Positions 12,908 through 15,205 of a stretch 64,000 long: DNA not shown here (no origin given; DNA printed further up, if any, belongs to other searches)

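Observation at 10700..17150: AT-rich horizontally acquired island next to mobile-element remnants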

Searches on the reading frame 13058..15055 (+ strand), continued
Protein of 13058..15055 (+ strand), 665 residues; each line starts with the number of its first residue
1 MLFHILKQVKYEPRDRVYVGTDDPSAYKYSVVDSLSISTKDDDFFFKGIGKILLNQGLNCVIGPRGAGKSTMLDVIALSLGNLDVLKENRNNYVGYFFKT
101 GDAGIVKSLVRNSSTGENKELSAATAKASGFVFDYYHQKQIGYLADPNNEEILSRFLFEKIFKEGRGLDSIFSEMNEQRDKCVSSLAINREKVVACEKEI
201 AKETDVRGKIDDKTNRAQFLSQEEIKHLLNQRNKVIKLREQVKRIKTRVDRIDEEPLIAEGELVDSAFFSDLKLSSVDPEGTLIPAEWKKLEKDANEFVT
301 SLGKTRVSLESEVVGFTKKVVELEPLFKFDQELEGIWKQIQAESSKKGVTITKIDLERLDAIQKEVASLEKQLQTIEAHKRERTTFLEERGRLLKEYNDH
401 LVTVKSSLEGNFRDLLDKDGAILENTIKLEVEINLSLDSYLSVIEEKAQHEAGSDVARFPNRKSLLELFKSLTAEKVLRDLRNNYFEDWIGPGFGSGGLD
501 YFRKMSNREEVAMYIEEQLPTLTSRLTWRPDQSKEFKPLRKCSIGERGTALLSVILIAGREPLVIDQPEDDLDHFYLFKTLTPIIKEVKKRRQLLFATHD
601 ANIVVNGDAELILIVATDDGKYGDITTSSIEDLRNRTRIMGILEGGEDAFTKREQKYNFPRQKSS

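Call 85: get_annotated_region(hit=H5, flank=5000)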
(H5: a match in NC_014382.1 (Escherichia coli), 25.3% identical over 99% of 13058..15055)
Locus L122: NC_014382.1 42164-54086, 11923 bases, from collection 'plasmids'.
description: Escherichia coli plasmid pEC_B24, complete sequence
organism: Escherichia coli (NCBI taxid 562)
taxonomy: Bacteria; Pseudomonadota; Gammaproteobacteria; Enterobacterales; Enterobacteriaceae; Escherichia; Escherichia coli
host: -; source: Homo sapiens; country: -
typing (MOB-suite, as given by PLSDB): conjugative; replicon IncFIA,IncFIC; relaxase MOBF; mating-pair formation MPF_F
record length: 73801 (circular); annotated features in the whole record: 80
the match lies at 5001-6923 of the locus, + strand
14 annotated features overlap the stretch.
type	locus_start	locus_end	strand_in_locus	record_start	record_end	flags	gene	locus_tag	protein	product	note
CDS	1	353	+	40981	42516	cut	cba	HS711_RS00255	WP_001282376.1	pore-forming bacteriocin colicin B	-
CDS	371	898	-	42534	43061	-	cbi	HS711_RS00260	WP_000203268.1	colicin B immunity protein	-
CDS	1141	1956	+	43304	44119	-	cma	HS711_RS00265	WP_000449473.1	lipid II-degrading bacteriocin colicin M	-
CDS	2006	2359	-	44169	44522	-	cmi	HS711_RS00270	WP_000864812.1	colicin M immunity protein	-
CDS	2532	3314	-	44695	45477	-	-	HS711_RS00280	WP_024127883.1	site-specific integrase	GO:0015074 - DNA integration [Evidence IEA]; GO:0006310 - DNA recombination [Evidence IEA]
CDS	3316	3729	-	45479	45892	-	-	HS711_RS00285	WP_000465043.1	hypothetical protein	-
CDS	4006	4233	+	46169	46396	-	-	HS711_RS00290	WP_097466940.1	hypothetical protein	-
CDS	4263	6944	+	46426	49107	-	-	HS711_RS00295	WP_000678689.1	TrlF family AAA-like ATPase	-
CDS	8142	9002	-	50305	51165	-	-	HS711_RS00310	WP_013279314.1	inhibitor-resistant broad-spectrum class A beta-lactamase TEM-33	-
predicted_resistance_gene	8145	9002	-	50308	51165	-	blaTEM-33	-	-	inhibitor-resistant broad-spectrum class A beta-lactamase TEM-33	predicted by amrfinderplus; class BETA-LACTAM; identity 100.0%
CDS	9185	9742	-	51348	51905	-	-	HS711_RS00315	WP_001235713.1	recombinase family protein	GO:0006310 - DNA recombination [Evidence IEA]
CDS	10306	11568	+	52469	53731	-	-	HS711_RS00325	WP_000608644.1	IS1380-like element ISEcp1 family transposase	GO:0006313 - DNA transposition [Evidence IEA]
CDS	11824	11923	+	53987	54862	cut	-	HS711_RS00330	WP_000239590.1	extended-spectrum class A beta-lactamase CTX-M-15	-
predicted_resistance_gene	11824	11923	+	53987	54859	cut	blaCTX-M-15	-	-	extended-spectrum class A beta-lactamase CTX-M-15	predicted by amrfinderplus; class BETA-LACTAM; identity 100.0%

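Call 108: find_related_loci(query=L001:5372-6706:-, collection=viral_contigs, flank=10000)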
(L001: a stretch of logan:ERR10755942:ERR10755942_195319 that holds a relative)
Query L001:5372-6706:- (444 aa) in viral_contigs; peptide patterns used: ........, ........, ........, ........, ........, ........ (x = any residue, [..] = any of these).
3 stretches matched a pattern, but none encodes a relative of the query by tblastn (E <= 1e-3).
